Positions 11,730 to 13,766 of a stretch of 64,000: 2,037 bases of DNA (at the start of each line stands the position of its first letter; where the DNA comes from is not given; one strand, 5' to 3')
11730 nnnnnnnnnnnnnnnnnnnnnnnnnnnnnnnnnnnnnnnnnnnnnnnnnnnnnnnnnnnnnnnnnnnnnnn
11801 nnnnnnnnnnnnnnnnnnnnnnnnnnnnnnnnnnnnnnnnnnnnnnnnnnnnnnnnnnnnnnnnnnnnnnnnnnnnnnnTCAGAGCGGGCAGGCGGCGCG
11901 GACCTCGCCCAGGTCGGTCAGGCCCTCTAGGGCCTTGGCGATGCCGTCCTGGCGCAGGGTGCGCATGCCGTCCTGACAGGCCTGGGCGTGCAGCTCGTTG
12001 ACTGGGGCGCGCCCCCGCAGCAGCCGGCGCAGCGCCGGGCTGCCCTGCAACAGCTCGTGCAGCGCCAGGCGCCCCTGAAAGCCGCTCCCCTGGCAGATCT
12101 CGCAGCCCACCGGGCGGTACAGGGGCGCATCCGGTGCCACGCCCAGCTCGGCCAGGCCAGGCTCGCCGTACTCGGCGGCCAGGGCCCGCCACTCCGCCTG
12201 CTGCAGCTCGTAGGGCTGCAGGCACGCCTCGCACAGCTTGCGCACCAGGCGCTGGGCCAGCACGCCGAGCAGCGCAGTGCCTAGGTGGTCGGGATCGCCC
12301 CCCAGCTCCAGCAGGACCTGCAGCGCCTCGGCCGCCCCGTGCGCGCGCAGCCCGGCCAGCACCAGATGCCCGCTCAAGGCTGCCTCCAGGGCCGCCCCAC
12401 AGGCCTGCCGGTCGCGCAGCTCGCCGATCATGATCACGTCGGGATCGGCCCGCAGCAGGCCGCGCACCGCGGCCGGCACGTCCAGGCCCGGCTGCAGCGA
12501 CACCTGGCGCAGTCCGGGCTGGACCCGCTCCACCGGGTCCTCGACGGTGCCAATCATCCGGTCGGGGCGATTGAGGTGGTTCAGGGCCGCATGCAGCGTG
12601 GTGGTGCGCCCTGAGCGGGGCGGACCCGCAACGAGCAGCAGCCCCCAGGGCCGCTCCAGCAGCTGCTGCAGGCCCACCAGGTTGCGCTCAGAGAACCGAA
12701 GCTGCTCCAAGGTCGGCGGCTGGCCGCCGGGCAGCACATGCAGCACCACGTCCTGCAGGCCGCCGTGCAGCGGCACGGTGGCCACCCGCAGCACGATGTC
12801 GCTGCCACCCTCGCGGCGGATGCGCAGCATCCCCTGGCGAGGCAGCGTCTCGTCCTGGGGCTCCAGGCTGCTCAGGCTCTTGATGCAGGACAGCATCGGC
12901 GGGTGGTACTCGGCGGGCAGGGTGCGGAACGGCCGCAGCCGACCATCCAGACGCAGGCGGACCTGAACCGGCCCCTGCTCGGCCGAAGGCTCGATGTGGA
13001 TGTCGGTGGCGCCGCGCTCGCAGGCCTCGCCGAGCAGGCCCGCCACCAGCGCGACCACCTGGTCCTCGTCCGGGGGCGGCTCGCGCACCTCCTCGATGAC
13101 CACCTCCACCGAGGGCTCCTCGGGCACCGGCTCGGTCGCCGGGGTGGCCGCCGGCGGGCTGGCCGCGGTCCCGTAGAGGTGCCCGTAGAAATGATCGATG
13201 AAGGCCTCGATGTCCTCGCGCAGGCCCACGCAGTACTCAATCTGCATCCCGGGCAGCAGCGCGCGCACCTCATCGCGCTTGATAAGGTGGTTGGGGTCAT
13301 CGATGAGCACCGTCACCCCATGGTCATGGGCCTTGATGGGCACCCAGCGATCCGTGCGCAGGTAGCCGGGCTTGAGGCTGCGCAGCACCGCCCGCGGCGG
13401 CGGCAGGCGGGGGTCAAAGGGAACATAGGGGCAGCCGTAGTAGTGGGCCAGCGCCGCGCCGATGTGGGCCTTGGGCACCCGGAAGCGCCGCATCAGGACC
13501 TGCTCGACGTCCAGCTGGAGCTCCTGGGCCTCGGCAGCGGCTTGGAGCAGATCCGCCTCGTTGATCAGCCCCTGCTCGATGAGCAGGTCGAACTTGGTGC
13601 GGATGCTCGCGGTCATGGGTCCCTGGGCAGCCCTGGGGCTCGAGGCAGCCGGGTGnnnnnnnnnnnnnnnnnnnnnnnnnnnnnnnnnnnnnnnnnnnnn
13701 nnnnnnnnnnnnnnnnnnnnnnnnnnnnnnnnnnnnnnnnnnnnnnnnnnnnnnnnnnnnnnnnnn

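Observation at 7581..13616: Operon-like run: degenerate GspE-like ATPase, XPB helicase, Bax1/DUF790 nuclease and Tat-exported PhoD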

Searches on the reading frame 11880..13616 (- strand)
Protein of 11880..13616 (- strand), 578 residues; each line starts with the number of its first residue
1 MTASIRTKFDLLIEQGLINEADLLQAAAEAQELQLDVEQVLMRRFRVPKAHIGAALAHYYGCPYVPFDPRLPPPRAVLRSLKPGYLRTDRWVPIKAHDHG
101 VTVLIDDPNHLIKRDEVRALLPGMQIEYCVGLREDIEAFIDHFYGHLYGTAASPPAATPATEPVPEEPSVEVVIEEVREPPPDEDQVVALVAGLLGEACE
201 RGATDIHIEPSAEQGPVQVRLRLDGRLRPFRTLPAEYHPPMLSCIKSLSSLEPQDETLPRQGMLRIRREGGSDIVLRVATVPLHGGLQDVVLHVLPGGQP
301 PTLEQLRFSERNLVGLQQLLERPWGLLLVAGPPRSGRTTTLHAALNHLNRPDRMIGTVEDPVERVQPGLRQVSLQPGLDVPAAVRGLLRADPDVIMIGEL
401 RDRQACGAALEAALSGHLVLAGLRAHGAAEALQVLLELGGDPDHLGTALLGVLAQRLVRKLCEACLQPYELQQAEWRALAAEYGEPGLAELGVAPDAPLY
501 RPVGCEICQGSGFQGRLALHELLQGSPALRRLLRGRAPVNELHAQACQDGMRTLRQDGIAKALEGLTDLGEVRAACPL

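Call 8: search_protein_families(library=pfam, proteins=[window:11880-13616:-], max_evalue=0.01)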
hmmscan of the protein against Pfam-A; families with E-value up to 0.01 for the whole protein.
window:11880-13616:- (578 aa): 2 families
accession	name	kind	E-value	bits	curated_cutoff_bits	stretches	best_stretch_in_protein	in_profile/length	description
PF00437.27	T2SSE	-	9.6e-79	265.1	24.9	1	183-572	4-368/370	Type II/IV secretion system protein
PF05157.20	MshEN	-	2.2e-12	47.2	23.1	1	60-146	1-86/90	MshEN domain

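Call 9: search_protein_families(library=padloc, proteins=[window:11880-13616:-], max_evalue=0.01)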
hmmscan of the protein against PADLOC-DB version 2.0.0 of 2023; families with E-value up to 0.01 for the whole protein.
window:11880-13616:- (578 aa): 0 families

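Call 10: search_protein_families(library=ncbifam, proteins=[window:11880-13616:-], max_evalue=0.001)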
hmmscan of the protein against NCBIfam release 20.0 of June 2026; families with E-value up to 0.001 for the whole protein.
window:11880-13616:- (578 aa): 12 families
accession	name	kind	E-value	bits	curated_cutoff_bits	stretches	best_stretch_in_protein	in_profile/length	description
TIGR02538.1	type_IV_pilB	equivalog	1.1e-96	324.6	675.65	1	11-574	5-560/564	type IV-A pilus assembly ATPase PilB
TIGR02533.1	type_II_gspE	equivalog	9.4e-96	321.4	630.25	1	81-572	4-482/486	type II secretion system ATPase GspE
NF053534.1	T4PilAsmATPsTfpB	equivalog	4e-90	302.9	850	1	53-577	69-583/584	type IV pilus assembly ATPase TfpB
NF007755.0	PRK10436.1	equivalog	5.2e-76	256.2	617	1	183-573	81-456/465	type II secretion system protein GspE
NF041000.1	ATPase_ComGA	equivalog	4.8e-47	160.2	300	1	194-459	3-266/267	competence type IV pilus ATPase ComGA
TIGR01420.1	pilT_fam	subfamily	2.2e-33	115.9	319.1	1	193-460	4-270/343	PilT/PilU family type 4a pilus ATPase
TIGR02525.1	plasmid_TraJ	equivalog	3.4e-15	55.9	368.3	1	317-461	143-297/372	plasmid transfer ATPase TraJ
TIGR02524.1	dot_icm_DotB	equivalog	1.7e-11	43.9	463.3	1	284-438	100-259/358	Dot/Icm type IV secretion system ATPase DotB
NF058587.1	archaellum_moto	equivalog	4.2e-07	29.1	550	1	327-442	278-397/527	archaellum flagellar ATPase motor FlaI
TIGR02788.1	VirB11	equivalog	7.8e-06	25.1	249.95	1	327-437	147-264/308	P-type DNA transfer ATPase VirB11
NF010425.0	PRK13851.1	equivalog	0.00033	19.6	461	1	327-419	165-263/344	type IV secretion system protein VirB11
TIGR02782.1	TrbB_P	equivalog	0.00036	19.9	304.55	1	327-433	139-250/303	P-type conjugative transfer ATPase TrbB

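Call 14: find_homologous_proteins(query=window:11880-13616:-, max_evalue=1e-30)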
Query window:11880-13616:- (578 aa): 7873 proteins with E <= 1e-30 among 8000 candidates; the best 120 are listed.
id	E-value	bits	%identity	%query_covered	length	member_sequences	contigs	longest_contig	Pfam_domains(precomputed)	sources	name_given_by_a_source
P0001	0.0e+0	1288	100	100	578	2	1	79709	PF05157.21,PF00437.27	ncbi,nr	ncbi:MAG: GspE/PulE family protein [Myxococcota bacterium]|nr:GspE/PulE family protein [Myxococcota 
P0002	2.4e-171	589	53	99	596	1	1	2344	PF05157.21,PF00437.27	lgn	-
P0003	3.1e-162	559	46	99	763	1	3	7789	PF05157.21,PF00437.27,PF01590.33,PF13191.13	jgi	-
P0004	3.1e-162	559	46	99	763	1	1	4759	PF05157.21,PF00437.27,PF01590.33,PF13191.13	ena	-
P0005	2.6e-156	540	45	99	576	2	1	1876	PF05157.21,PF00437.27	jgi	jgi:type II secretory ATPase GspE/PulE/Tfp pilus assembly ATPase PilB-like protein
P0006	7.9e-156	538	44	99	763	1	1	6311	PF05157.21,PF00437.27,PF01590.33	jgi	jgi:type II secretory ATPase GspE/PulE/Tfp pilus assembly ATPase PilB-like protein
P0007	4.8e-155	536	51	99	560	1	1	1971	PF05157.21,PF00437.27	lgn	-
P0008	3.4e-151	523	44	99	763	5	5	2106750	PF05157.21,PF13185.13,PF00437.27,PF01590.33,PF13492.13,PF13191.13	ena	-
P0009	8.7e-149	515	43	98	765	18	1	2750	PF05157.21,PF00437.27,PF01590.33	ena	-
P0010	1.2e-148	514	43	99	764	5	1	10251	PF05157.21,PF13185.13,PF00437.27,PF01590.33,PF13492.13,PF13191.13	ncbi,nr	ncbi:GspE/PulE family protein [Acidobacteria bacterium AH-259-A15]|nr:GspE/PulE family protein [Acid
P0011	2.2e-147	510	44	99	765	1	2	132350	PF05157.21,PF00437.27,PF01590.33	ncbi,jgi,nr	ncbi:MAG: Flp pilus assembly complex ATPase component TadA [Deltaproteobacteria bacterium]|nr:Flp pi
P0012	2.7e-147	510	44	99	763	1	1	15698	PF05157.21,PF00437.27,PF01590.33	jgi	jgi:type II secretory ATPase GspE/PulE/Tfp pilus assembly ATPase PilB-like protein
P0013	5.5e-146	506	43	99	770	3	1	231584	PF05157.21,PF13185.13,PF00437.27,PF01590.33,PF13492.13,PF13191.13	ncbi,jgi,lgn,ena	-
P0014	7.7e-146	505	42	98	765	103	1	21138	PF05157.21,PF00437.27,PF01590.33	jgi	-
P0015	8.7e-146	505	42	99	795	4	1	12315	PF05157.21,PF00437.27,PF01590.33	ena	-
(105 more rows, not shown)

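Call 17: find_encoding_contigs(protein=P0002, flank=10000)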
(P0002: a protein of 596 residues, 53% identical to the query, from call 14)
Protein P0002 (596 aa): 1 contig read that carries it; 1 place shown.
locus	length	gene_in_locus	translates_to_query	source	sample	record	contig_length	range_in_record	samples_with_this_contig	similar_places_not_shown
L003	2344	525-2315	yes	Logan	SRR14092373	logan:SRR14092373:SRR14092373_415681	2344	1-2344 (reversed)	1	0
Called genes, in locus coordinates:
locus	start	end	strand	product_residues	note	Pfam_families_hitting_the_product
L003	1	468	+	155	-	?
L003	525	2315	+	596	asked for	PF05157:MshEN, PF00437:T2SSE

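Call 18: find_encoding_contigs(protein=P0007, flank=10000)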
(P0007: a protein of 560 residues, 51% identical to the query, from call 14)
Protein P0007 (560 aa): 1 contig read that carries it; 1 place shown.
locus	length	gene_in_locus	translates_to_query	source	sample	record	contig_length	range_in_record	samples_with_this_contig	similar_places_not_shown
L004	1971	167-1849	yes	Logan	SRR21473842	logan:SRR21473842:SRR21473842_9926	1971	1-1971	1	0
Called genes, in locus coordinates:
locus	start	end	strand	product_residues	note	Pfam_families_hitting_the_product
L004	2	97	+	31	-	?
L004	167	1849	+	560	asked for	PF05157:MshEN, PF00437:T2SSE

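Call 19: find_encoding_contigs(protein=P0001, flank=10000)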
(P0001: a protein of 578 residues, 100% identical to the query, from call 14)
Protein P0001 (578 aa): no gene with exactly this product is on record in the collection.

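Call 31: search_protein_families(library=pfam, proteins=[L004:1884-1970:+], max_evalue=0.001)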
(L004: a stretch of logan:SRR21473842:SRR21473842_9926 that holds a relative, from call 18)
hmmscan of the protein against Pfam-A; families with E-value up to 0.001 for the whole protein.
L004:1884-1970:+ (29 aa): 0 families

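Call 47: search_solved_structures(query=window:11880-13616:-, max_evalue=1e-40, show_alignments=1)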
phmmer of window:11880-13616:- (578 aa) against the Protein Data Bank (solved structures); distinct sequences matched with E-value up to 1e-40: 12.
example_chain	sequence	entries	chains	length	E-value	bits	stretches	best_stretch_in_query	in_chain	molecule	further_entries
6f8l_G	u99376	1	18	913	2.2e-87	297.2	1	10-574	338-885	Type IV pilus assembly protein PilF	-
5oiu_A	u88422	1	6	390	6.1e-79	269.3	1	183-574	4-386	Type IV pilus assembly protein PilF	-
5it5_F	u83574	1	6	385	1.4e-78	268.1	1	193-574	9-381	ATP binding motif-containing protein PilF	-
6ejf_A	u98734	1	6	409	1.7e-78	267.8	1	193-574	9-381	Type IV pilus assembly protein PilF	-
3jc8_Ba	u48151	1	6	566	6.3e-72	246.1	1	10-572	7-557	Type IV-A pilus assembly ATPase PilB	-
6olj_C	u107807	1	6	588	2.3e-70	241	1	10-572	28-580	Type IV pilus biogenesis ATPase PilB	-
5tsg_B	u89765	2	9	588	5.9e-70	239.6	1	10-572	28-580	Type IV pilus biogenesis ATPase PilB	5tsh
5zfr_A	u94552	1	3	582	3.3e-68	233.8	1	10-572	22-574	Type IV pilus biogenesis ATPase PilB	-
4pht_A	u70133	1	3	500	1.3e-67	231.9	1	182-573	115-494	General secretory pathway protein E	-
1p9r_A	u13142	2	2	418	1.5e-66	228.3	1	182-573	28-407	General secretion pathway protein E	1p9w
4kss_A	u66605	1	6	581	3.5e-66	227.2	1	182-573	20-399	Type II secretion system protein E, hemolysin-coregulated protein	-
4ksr_A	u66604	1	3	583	3.5e-66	227.1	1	182-573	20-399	Type II secretion system protein E, Hemolysin-coregulated protein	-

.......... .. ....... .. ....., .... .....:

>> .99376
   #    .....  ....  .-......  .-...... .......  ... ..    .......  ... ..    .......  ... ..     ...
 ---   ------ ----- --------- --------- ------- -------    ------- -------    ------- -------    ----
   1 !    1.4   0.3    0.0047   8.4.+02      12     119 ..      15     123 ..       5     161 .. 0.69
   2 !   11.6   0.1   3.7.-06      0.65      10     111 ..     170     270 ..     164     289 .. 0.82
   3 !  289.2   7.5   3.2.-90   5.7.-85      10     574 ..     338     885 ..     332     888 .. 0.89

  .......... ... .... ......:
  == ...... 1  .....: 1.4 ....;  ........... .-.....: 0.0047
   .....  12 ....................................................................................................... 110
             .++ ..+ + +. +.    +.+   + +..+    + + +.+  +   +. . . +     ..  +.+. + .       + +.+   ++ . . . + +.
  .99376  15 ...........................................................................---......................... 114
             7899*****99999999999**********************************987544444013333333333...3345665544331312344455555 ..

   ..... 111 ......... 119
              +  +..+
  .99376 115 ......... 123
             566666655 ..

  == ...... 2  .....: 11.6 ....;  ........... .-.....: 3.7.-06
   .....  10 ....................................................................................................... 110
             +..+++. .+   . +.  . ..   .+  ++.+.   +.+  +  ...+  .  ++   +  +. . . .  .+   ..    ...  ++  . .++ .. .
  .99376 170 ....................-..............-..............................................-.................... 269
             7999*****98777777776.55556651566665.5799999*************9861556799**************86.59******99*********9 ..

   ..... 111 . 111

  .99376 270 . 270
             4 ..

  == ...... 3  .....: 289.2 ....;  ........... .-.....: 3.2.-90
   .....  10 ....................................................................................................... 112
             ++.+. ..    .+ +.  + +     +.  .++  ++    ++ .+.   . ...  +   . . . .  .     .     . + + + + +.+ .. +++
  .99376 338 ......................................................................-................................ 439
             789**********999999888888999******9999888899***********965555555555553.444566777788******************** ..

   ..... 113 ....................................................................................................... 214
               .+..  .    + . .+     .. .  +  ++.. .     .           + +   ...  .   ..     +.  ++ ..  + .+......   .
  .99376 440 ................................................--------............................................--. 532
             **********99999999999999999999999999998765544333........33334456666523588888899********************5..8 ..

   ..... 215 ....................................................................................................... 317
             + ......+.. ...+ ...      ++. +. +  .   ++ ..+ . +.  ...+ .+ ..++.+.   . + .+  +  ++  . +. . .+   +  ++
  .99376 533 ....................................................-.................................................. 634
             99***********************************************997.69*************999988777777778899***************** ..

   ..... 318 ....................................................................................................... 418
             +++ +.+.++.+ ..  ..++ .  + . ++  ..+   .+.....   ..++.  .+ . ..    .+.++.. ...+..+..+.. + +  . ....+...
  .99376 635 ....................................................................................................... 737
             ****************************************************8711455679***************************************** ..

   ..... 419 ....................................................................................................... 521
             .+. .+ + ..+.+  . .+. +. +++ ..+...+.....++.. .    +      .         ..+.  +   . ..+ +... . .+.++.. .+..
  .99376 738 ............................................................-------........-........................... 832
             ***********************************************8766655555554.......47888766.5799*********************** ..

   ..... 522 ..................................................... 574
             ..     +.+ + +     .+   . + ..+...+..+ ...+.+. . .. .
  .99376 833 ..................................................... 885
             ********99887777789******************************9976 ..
